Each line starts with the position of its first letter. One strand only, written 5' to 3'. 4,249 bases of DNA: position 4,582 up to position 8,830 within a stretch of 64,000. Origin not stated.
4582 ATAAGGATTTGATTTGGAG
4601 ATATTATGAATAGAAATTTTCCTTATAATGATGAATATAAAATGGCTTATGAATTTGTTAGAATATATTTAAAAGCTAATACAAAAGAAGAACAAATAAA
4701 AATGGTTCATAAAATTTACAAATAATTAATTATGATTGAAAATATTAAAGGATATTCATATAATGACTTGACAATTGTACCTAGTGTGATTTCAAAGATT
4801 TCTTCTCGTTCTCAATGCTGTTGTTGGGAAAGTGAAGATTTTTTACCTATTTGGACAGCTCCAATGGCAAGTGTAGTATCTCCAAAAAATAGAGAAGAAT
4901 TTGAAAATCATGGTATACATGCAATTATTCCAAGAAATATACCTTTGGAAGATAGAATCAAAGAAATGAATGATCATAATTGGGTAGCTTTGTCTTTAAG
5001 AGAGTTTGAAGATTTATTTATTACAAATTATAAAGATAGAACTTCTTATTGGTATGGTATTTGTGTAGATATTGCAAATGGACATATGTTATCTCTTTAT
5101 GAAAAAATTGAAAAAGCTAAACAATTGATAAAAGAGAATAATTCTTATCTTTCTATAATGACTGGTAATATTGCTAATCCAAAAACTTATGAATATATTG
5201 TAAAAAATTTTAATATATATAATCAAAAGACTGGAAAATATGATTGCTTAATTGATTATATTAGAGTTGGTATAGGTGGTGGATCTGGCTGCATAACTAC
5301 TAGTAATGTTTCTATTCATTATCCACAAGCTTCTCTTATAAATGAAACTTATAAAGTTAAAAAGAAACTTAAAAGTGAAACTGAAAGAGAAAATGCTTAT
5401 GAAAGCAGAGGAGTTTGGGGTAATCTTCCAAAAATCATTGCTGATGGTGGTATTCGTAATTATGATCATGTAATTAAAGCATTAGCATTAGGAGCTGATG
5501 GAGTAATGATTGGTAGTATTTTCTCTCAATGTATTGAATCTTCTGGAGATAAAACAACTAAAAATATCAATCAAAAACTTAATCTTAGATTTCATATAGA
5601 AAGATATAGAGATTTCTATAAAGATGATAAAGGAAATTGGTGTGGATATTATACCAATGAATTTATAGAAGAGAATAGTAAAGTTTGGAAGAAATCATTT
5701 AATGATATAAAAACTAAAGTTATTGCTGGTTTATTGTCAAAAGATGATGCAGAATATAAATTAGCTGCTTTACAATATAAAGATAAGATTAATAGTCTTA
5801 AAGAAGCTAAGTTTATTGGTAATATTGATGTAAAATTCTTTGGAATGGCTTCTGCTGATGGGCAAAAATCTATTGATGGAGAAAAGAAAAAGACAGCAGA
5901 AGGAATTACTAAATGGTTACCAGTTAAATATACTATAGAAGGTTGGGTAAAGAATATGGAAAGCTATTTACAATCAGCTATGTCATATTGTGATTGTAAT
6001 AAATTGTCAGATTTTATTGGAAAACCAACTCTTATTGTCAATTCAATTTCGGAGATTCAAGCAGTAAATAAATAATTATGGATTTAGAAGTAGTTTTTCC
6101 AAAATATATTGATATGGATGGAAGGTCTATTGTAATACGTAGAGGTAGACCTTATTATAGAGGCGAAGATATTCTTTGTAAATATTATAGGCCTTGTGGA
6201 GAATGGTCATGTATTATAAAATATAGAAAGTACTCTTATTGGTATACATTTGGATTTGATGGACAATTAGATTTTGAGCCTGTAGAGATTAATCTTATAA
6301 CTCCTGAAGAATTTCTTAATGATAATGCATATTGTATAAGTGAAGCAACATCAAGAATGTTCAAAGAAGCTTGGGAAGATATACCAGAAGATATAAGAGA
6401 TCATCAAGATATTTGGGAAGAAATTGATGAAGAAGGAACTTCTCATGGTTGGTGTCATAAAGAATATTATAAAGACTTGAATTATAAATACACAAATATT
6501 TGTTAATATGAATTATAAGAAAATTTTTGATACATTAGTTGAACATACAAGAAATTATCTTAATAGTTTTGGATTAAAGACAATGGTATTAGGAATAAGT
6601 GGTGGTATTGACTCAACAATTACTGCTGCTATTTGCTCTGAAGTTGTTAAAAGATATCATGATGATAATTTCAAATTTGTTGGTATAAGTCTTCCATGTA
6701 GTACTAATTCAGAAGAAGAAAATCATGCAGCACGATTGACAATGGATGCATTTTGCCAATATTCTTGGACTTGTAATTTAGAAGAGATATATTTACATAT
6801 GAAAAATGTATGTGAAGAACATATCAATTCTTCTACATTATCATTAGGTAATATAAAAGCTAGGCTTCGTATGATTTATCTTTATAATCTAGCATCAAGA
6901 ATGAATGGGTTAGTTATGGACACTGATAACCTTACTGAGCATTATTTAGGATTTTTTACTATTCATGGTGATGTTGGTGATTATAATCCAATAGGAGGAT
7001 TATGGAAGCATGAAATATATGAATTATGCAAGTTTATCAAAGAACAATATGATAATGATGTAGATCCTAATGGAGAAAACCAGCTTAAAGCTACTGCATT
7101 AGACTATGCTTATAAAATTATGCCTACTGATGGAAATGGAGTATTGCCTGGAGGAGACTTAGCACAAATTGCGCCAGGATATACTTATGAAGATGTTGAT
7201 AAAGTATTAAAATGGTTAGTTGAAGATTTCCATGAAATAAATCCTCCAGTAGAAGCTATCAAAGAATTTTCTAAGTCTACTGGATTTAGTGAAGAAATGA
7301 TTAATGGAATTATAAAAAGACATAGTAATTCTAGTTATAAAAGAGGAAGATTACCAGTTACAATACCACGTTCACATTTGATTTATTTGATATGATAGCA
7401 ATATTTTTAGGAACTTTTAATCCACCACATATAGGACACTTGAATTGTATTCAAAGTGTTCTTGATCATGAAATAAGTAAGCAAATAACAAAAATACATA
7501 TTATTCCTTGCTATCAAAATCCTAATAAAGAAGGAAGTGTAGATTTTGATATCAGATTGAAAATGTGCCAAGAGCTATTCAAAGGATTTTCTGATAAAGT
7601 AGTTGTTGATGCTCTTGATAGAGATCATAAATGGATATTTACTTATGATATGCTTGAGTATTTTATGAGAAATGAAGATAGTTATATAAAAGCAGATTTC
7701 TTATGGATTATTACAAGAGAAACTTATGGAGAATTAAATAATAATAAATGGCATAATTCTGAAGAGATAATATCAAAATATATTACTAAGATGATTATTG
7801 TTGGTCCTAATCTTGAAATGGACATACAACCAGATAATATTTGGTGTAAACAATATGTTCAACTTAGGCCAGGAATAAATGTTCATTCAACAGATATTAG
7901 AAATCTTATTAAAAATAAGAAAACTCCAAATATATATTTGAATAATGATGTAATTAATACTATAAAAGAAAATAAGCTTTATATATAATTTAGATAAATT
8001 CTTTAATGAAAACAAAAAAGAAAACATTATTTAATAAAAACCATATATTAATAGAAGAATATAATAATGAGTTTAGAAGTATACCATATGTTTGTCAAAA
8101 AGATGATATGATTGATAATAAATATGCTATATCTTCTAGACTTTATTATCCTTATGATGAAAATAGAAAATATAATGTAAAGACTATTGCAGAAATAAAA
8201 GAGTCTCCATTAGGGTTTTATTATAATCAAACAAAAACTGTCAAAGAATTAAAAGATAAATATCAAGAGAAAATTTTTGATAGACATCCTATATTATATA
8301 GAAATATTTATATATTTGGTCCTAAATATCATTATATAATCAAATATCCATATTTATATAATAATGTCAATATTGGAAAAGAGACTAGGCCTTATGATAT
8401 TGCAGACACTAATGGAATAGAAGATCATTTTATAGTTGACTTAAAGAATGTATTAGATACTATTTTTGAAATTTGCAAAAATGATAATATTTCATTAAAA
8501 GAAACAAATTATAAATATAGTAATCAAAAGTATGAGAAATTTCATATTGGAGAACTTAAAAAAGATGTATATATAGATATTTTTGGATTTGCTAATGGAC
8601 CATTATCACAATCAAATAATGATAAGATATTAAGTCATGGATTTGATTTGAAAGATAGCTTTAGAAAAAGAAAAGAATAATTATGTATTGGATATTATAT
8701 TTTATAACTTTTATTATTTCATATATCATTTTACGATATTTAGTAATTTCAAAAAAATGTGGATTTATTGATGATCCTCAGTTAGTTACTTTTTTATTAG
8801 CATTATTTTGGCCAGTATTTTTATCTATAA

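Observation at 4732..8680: Phage-encoded NAD+ synthesis module (IMPDH/GMPR-like, NadE, NMNAT) as a possible counter to NAD+-depleting defences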

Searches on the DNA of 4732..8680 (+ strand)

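Call 6: search_dna_similar(query=window:4732-8680:+, collection=phages, mode=distant, max_rows=20)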
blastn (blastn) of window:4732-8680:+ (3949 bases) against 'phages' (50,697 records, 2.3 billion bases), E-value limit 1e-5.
Records with a match: 13; places in all: 13; records where one place covers at least 80% of the query: 0.
Best place of each record, by identity: 80-90% 4; 60-80% 9.
By first word of the organism name: Prevotella 9; Bacteriophage 2; uncultured 2.
By host as written in the record: Prevotella sp. 9; - 4.
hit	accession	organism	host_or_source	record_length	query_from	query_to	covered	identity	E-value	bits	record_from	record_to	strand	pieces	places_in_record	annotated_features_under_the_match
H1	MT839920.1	Bacteriophage sp.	human fecal samples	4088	1780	2261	7%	72.2%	3e-14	159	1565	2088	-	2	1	record has no annotation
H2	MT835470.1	Bacteriophage sp.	human fecal samples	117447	2116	2249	3%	73.1%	5e-12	81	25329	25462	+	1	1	record has no annotation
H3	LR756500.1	uncultured phage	metagenomic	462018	2112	2224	3%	76.3%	6e-11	78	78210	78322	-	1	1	record has no annotation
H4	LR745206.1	uncultured phage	metagenomic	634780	521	614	2%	77.7%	2e-10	76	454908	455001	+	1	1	record has no annotation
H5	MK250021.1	Prevotella phage Lak-B2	Prevotella sp.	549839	707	786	2%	80.0%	7e-10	73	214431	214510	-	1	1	record has no annotation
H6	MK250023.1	Prevotella phage Lak-B4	Prevotella sp.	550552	707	786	2%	80.0%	7e-10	73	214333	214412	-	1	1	record has no annotation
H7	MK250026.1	Prevotella phage Lak-B7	Prevotella sp.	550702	707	786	2%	80.0%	7e-10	73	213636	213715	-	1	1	record has no annotation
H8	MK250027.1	Prevotella phage Lak-B8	Prevotella sp.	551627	707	786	2%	80.0%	7e-10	73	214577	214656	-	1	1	record has no annotation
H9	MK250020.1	Prevotella phage Lak-B1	Prevotella sp.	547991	707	786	2%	78.8%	3e-8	69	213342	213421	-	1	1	record has no annotation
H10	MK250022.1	Prevotella phage Lak-B3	Prevotella sp.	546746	707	786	2%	78.8%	3e-8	69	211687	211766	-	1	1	record has no annotation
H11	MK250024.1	Prevotella phage Lak-B5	Prevotella sp.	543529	707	786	2%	78.8%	3e-8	69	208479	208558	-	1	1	record has no annotation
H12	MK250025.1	Prevotella phage Lak-B6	Prevotella sp.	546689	707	786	2%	78.8%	3e-8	69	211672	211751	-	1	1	record has no annotation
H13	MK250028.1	Prevotella phage Lak-B9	Prevotella sp.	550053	707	786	2%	78.8%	3e-8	69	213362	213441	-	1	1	record has no annotation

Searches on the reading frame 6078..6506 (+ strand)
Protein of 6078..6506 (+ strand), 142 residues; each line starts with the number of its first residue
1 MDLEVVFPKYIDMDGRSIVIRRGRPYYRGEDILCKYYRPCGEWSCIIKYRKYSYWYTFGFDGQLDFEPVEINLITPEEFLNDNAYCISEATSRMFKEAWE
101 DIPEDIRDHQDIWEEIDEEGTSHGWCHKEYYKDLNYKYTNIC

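Call 3: search_protein_families(library=pfam, proteins=[window:6078-6506:+], max_evalue=0.1)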
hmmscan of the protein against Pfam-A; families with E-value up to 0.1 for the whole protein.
window:6078-6506:+ (142 aa): 0 families

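Call 4: search_protein_families(library=ncbifam, proteins=[window:6078-6506:+], max_evalue=0.1)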
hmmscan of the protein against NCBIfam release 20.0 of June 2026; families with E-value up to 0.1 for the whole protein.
window:6078-6506:+ (142 aa): 0 families

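Call 5: search_protein_families(library=phrogs, proteins=[window:6078-6506:+], max_evalue=0.01)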
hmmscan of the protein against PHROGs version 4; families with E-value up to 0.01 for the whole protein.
window:6078-6506:+ (142 aa): 0 families

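Call 30: find_homologous_proteins(query=window:6078-6506:+, max_evalue=0.001)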
Query window:6078-6506:+ (142 aa): 8 proteins with E <= 0.001 among 12 candidates.
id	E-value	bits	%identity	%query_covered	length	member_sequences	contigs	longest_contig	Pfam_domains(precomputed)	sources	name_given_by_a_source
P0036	9.2e-97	339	100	100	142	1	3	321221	-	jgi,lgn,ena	-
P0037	1.7e-94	332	97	100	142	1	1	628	-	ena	-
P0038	3.0e-91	321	94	100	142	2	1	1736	-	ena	-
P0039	4.8e-70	252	71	99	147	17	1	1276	-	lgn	-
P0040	3.0e-44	169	56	97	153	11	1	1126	-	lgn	-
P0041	2.7e-42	162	54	99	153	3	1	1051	-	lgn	-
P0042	6.6e-41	158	54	99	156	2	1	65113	-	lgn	-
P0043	3.5e-40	155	54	97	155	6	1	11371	-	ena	-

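Call 45: predict_structure(alignment_id=A2)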
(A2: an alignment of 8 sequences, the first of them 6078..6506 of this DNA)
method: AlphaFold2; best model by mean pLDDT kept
length: 142 residues; sequences in the alignment: 8
mean_pLDDT: 38.9   pTM: 0.25
mean pLDDT of the five models: 38.9, 35.2, 35.0, 34.5, 34.4
residues with pLDDT >= 90: 0; 70-90: 2; 50-70: 8; < 50: 132
segments of 3 or more residues with pLDDT < 50: 1-28, 30-95, 97-99, 101-115, 123-142
pLDDT, mean of each block of 10 residues (from residue 1): 27 33 43 43 41 34 32 39 38 47 43 55 42 28 26
secondary structure, 60 per line:
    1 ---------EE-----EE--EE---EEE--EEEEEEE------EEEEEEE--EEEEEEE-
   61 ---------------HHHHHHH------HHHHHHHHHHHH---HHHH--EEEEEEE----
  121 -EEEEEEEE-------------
elements in order: E26-28 E31-37 E44-50 E53-59 H76-82 H89-100 H104-107 E110-116 E122-129
